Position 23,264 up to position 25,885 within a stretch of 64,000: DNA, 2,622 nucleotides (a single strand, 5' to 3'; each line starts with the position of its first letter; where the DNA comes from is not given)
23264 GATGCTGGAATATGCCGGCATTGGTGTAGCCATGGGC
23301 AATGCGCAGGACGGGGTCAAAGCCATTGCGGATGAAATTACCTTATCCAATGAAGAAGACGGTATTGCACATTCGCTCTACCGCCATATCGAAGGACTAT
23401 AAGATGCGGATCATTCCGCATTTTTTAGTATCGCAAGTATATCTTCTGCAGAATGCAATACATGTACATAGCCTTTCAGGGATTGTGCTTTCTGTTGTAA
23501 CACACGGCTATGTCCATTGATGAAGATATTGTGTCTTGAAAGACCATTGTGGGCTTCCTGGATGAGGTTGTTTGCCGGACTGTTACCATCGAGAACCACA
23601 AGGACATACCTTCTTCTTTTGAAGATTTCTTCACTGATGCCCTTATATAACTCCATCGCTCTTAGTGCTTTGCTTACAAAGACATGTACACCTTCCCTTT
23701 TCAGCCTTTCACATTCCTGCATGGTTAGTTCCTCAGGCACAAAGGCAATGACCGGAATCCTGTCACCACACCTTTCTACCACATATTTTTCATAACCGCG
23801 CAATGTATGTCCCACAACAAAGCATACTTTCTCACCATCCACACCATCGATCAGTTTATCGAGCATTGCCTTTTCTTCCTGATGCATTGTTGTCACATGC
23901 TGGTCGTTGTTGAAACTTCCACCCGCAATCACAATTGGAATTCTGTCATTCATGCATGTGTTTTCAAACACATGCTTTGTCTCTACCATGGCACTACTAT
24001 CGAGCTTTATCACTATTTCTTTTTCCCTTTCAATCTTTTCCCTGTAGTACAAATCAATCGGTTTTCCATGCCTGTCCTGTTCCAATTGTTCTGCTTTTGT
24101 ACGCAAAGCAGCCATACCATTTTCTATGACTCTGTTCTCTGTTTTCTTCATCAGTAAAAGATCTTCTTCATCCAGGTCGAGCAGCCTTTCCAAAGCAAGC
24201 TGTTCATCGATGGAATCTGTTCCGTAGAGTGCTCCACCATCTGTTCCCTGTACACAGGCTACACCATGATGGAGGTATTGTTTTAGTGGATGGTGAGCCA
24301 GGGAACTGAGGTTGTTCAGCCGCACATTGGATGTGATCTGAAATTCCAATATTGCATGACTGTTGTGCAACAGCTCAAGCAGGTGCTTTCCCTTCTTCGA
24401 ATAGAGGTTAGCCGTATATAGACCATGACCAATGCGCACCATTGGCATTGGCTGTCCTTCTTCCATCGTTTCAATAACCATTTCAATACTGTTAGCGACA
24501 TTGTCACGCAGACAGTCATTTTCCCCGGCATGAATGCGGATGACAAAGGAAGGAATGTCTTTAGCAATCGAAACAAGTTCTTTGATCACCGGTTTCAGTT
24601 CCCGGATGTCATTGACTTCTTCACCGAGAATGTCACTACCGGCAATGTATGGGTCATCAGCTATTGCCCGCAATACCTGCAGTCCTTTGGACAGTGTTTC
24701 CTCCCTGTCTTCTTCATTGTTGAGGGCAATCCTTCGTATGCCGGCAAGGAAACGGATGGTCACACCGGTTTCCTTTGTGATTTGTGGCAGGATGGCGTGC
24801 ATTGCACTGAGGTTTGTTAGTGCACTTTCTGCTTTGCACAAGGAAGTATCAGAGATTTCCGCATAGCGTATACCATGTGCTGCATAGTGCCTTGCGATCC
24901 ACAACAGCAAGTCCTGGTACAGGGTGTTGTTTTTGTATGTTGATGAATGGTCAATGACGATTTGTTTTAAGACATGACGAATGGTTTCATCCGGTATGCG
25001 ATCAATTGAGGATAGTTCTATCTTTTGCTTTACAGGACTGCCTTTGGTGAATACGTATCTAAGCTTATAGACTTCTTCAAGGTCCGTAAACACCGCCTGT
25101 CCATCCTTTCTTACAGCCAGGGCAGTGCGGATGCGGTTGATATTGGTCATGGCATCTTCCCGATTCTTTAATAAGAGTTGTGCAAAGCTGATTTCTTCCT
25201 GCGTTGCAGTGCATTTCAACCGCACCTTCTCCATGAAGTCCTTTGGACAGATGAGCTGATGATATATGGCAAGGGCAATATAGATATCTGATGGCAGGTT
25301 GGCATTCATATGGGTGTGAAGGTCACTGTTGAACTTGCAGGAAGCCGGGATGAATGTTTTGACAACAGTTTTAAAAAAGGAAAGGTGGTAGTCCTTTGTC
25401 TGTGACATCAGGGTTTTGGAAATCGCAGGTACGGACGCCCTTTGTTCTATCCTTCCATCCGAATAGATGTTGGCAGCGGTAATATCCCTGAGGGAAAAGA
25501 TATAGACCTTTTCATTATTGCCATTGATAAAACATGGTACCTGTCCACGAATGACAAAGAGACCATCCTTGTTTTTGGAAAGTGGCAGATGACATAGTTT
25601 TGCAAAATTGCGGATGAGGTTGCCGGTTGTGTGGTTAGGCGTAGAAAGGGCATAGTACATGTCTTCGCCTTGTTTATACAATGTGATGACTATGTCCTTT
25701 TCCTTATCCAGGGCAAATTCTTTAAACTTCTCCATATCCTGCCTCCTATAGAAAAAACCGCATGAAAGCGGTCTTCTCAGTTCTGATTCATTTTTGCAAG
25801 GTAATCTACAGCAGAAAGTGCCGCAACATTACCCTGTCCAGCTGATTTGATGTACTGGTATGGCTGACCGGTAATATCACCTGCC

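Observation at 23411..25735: Singleton 774-aa protein: adenosine-deaminase-fold enzyme fused to a SLOG/LOG-like Rossmann sensor domain and an unknown N-terminal domain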

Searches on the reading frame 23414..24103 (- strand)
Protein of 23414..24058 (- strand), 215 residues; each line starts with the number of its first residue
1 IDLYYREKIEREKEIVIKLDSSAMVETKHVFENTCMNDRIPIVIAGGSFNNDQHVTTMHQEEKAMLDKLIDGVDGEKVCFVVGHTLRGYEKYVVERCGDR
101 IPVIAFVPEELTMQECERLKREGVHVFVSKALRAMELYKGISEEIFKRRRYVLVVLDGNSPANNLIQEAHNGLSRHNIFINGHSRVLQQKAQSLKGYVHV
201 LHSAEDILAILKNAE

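Call 14: search_protein_families(library=pfam, proteins=[window:23414-24058:-], max_evalue=10)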
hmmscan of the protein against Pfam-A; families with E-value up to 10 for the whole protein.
window:23414-24058:- (215 aa): 1 family
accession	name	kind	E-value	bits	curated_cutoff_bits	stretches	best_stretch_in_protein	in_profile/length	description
PF02887.21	PK_C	-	0.18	12.3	28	1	81-143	19-62/114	Pyruvate kinase, alpha/beta domain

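Call 19: search_solved_structures(query=A1, max_evalue=10, show_alignments=2)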
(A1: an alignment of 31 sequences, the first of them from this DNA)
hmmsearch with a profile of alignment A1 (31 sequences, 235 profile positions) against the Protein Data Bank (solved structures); distinct sequences matched with E-value up to 10: 1.
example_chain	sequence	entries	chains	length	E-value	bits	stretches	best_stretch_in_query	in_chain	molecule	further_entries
3k49_A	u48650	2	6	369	0.056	16.2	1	21-144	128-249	mRNA-binding protein PUF3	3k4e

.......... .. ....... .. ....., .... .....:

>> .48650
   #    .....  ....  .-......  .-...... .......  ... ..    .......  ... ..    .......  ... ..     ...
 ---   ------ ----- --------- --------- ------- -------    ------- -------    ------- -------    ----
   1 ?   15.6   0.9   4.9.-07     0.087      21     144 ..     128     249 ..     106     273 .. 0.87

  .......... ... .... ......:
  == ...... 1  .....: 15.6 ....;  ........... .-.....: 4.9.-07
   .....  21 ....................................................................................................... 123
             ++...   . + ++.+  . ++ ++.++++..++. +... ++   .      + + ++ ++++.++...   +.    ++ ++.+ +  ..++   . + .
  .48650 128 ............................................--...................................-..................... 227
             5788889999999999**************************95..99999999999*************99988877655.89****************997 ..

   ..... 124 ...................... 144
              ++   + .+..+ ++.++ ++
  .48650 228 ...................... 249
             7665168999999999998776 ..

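Call 24: predict_structure(alignment_id=A1)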
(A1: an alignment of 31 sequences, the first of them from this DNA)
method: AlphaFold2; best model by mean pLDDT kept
length: 230 residues; sequences in the alignment: 31
mean_pLDDT: 90.2   pTM: 0.79
mean pLDDT of the five models: 90.2, 89.3, 89.3, 88.6, 88.2
residues with pLDDT >= 90: 164; 70-90: 56; 50-70: 10; < 50: 0
segments of 3 or more residues with pLDDT < 50: none
pLDDT, mean of each block of 10 residues (from residue 1): 92 93 84 69 89 92 76 92 96 95 95 95 93 95 89 92 95 89 89 91 90 91 91
secondary structure, 60 per line:
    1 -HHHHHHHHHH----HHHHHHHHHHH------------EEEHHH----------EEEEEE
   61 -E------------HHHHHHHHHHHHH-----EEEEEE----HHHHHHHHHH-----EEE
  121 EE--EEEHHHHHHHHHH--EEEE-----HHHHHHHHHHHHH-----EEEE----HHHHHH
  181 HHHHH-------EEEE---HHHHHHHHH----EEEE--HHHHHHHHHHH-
elements in order: H2-11 H16-26 E39-41 E55-60 H75-87 E93-98 H103-112 E118-122 E125-127 H128-137 E140-143 H149-161 E167-170 H175-185 E193-196 H200-208 E213-216 H219-229

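Call 61: search_protein_representatives(alignment_id=A1)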
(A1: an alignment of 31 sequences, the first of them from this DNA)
Query: 31 sequences, 235 profile positions. Proteins with E-value up to 0.001 (for the whole library): 169; up to 1e-10: 128; up to 1e-30: 63. The best 150 are listed.
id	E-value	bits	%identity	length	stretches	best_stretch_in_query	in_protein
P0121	3.1e-93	328.0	-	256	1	2-232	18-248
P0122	1.2e-90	319.5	-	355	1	2-233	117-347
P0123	3.6e-89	314.7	-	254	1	9-232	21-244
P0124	3.0e-88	311.7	-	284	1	2-233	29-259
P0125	1.1e-84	300.0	-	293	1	11-228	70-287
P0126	1.9e-84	299.3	-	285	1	3-234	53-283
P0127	2.7e-82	292.2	-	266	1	2-231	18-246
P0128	8.1e-79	280.8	-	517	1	2-234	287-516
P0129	7.5e-78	277.7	-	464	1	14-223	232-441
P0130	2.1e-77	276.2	-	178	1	59-228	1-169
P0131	3.9e-76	272.0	-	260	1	2-231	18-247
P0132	8.4e-76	271.0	-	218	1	30-230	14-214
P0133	1.3e-74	267.1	-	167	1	54-220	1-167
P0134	1.7e-74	266.7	-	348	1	2-226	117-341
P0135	4.9e-68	245.5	-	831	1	2-234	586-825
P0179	2.6e-31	125.3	-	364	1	23-213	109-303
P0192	8.3e-25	104.1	-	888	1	16-204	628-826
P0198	1.0e-22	97.2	-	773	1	18-192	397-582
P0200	3.7e-22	95.4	-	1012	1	48-195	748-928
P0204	4.7e-21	91.8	-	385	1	14-204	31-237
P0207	2.3e-20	89.5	-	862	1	12-213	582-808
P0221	5.3e-17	78.5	-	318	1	50-218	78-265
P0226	4.0e-16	75.6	-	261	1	56-215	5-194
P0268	1.6e-07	47.5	-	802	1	79-204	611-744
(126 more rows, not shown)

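Call 62: search_protein_families(library=pfam, proteins=[P0192, P0198, P0200, P0207, P0268, P0204, P0221, P0226, P0179, P0135], max_evalue=0.01)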
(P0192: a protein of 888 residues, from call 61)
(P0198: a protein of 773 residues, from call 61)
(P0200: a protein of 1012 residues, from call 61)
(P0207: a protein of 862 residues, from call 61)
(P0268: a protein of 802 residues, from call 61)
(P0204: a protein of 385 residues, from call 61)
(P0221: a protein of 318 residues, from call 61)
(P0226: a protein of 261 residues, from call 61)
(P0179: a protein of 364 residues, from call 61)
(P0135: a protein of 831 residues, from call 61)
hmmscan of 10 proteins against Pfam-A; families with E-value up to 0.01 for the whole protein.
P0192 (888 aa): 1 family
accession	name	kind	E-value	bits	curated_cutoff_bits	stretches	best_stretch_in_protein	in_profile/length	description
PF00962.28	A_deaminase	-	2.1e-18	66.9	27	2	334-453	81-201/330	Adenosine deaminase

P0198 (773 aa): 2 families
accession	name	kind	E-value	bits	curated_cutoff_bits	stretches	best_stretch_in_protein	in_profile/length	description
PF00962.28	A_deaminase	-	2.8e-09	37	27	1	144-364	123-291/330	Adenosine deaminase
PF01979.26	Amidohydro_1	-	1.3e-05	25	25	1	146-365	76-268/345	Amidohydrolase family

P0200 (1012 aa): 1 family
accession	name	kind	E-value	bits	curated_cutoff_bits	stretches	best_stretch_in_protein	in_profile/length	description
PF00962.28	A_deaminase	-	1.3e-10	41.4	27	1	586-673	215-297/330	Adenosine deaminase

P0207 (862 aa): 1 family
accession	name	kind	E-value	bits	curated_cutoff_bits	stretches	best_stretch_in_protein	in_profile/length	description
PF00962.28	A_deaminase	-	1.3e-08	34.7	27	1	463-584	215-306/330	Adenosine deaminase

P0268 (802 aa): 1 family
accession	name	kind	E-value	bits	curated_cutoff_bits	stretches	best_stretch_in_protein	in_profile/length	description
PF00962.28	A_deaminase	-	5.7e-10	39.2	27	1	209-469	50-293/330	Adenosine deaminase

P0204 (385 aa): 0 families

P0221 (318 aa): 0 families

P0226 (261 aa): 0 families

P0179 (364 aa): 2 families
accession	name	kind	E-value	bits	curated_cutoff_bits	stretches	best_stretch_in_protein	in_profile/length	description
PF00962.28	A_deaminase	-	9.6e-09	35.2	27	1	5-89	236-322/330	Adenosine deaminase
PF16480.10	DUF5057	-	0.0088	15.9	27.9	0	19-44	1-26/378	Domain of unknown function (DUF5057)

P0135 (831 aa): 1 family
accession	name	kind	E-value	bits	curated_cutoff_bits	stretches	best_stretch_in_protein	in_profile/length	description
PF00962.28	A_deaminase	-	1.9e-21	76.9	27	1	316-580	77-318/330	Adenosine deaminase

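Call 64: find_encoding_contigs(protein=P0200, flank=8000, max_places=3)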
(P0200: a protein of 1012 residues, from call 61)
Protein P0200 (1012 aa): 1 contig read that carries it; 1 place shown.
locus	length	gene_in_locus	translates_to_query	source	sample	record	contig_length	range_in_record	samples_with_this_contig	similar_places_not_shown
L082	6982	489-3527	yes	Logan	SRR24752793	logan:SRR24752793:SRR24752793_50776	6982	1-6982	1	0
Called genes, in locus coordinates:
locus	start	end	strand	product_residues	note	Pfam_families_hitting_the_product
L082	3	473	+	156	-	?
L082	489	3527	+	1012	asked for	PF00962:A_deaminase (faint)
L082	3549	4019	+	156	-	-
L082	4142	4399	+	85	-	-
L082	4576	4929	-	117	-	-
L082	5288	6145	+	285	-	PF04055:Radical_SAM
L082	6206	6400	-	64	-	-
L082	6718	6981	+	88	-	?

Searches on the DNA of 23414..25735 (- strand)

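Call 70: search_rna_families(sources=[L010, L041, L078, L044, L072, L026, L005, L014, L075, L043, L080], threshold=gathering)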
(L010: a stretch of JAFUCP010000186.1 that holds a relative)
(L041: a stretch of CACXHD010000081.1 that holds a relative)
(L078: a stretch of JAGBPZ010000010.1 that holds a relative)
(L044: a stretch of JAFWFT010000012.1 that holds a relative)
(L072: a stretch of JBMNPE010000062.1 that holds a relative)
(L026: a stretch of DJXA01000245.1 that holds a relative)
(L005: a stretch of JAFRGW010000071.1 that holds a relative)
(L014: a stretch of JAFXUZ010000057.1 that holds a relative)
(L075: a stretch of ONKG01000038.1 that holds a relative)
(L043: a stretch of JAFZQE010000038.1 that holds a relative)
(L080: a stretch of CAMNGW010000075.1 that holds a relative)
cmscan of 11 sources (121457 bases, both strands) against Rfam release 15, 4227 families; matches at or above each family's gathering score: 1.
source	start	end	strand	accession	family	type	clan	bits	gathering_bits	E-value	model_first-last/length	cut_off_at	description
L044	9669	9741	-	RF00005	tRNA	Gene; tRNA;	CL00001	70.6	29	4.1e-13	1-71/71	no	tRNA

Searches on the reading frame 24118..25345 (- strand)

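Call 14: search_protein_families(library=pfam, proteins=[window:24118-25345:-], max_evalue=10)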
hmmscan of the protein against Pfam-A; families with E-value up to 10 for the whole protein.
window:24118-25345:- (409 aa): 1 family
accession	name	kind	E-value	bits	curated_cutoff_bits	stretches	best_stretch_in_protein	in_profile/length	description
PF00962.28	A_deaminase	-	4.9e-17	62.5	27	2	150-397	77-303/330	Adenosine deaminase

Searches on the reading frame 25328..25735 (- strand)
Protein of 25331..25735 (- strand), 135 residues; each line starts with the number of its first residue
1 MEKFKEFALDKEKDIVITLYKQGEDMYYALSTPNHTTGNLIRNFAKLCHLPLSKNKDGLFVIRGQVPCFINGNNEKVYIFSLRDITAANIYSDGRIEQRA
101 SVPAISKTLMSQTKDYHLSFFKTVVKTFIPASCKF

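Call 14: search_protein_families(library=pfam, proteins=[window:25331-25735:-], max_evalue=10)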
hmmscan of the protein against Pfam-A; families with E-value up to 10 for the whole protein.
window:25331-25735:- (135 aa): 0 families

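Call 45: search_solved_structures(query=A4, max_evalue=10)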
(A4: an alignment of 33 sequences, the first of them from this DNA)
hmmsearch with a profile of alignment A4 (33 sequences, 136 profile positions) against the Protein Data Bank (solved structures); distinct sequences matched with E-value up to 10: 1.
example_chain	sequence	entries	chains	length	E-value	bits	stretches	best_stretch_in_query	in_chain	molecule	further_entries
9y0l_L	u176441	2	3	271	0.5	13.3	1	47-127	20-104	Proteasome subunit beta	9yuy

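Call 51: predict_structure(alignment_id=A4)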
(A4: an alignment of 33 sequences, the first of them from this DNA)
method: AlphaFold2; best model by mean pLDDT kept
length: 136 residues; sequences in the alignment: 33
mean_pLDDT: 87.8   pTM: 0.81
mean pLDDT of the five models: 87.8, 84.8, 82.0, 76.1, 75.4
residues with pLDDT >= 90: 79; 70-90: 44; 50-70: 13; < 50: 0
segments of 3 or more residues with pLDDT < 50: none
pLDDT, mean of each block of 10 residues (from residue 1): 94 94 96 88 90 93 97 96 93 93 82 67 73 64
secondary structure, 60 per line:
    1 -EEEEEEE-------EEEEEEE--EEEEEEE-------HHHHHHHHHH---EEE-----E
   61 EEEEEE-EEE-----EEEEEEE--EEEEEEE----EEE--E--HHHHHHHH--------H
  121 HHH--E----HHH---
elements in order: E2-8 E16-22 E25-31 H39-48 E52-54 E60-66 E68-70 E76-82 E85-91 E96-98 H104-111 H120-123

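Call 76: fold_search(model_id=the predicted structure, library=pdb)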
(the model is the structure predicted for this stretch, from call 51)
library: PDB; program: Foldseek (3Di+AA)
matches with E <= 10: 591; with E <= 0.001: 0
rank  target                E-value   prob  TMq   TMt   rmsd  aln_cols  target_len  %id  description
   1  8bo9_A                6.5e-02  0.57  0.24  0.20  11.1        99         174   12  NanoLuc-D9R/H57A/K89R mutant complexed with azacoelenterazine bound in intra-barrel catalytic site (released 2023-09-27)
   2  7snx_A                1.6e-01  0.21  0.21  0.19  13.3       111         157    8  1.70A Resolution Structure of NanoBiT Complementation Reporter Complex of LgBit and SmBiT Subunits (released 2022-11-16)
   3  4akx_A                1.9e-01  0.66  0.26  0.29   6.0        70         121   10  Structure of the heterodimeric complex ExoU-SpcU from the type III secretion system (T3SS) of Pseudomonas aeruginosa (released 2012-04-18)
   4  5b0u_A                1.9e-01  0.41  0.30  0.26  11.1       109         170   10  Crystal structure of the mutated 19 kDa protein of Oplophorus luciferase (nanoKAZ) (released 2016-01-13)
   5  3tu3_A                2.7e-01  0.57  0.27  0.30   6.0        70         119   10  1.92 Angstrom resolution crystal structure of the full-length SpcU in complex with full-length ExoU from the type III  (released 2012-05-23)
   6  4wh1                  3.4e-01  0.28  0.27  0.13   6.4        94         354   11  N-Acetylhexosamine 1-kinase (ligand free) (released 2015-02-11)
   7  4wh2                  3.4e-01  0.25  0.26  0.13   6.5        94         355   11  N-acetylhexosamine 1-kinase in complex with ADP (released 2015-02-18)
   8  2fm8_A                3.6e-01  0.47  0.30  0.30   5.3        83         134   13  Crystal Structure of the Salmonella Secretion Chaperone InvB in Complex with SipA (released 2006-03-21)
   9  8bo9_C                4.3e-01  0.18  0.25  0.21  10.9       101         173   14  NanoLuc-D9R/H57A/K89R mutant complexed with azacoelenterazine bound in intra-barrel catalytic site (released 2023-09-27)
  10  2xga_A                4.8e-01  0.54  0.30  0.32   4.0        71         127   11  MTSL spin-labelled Shigella Flexneri Spa15 (released 2010-12-01)
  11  4wh3                  5.1e-01  0.28  0.27  0.13   6.2        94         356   11  N-acetylhexosamine 1-kinase in complex with ATP (released 2015-02-18)
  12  2qb7_B                5.1e-01  0.28  0.24  0.10   5.5        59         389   15  Saccharomyces cerevisiae cytosolic exopolyphosphatase, phosphate complex (released 2007-12-11)
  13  2qb6_B                5.4e-01  0.28  0.24  0.10   5.5        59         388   15  Saccharomyces cerevisiae cytosolic exopolyphosphatase, sulfate complex (released 2007-12-11)
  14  6mox                  6.0e-01  0.11  0.17  0.17   9.9       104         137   12  Crystal Structure of the All-trans Retinal-Bound R111K:Y134F:T54V:R132Q:P39Q:R59Y:L121E Human Cellular Retinoic Acid Bin (released 2019-01-09)
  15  7ase_n                7.6e-01  0.11  0.25  0.16  15.3       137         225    9  43S preinitiation complex from Trypanosoma cruzi with the kDDX60 helicase (released 2021-04-14)
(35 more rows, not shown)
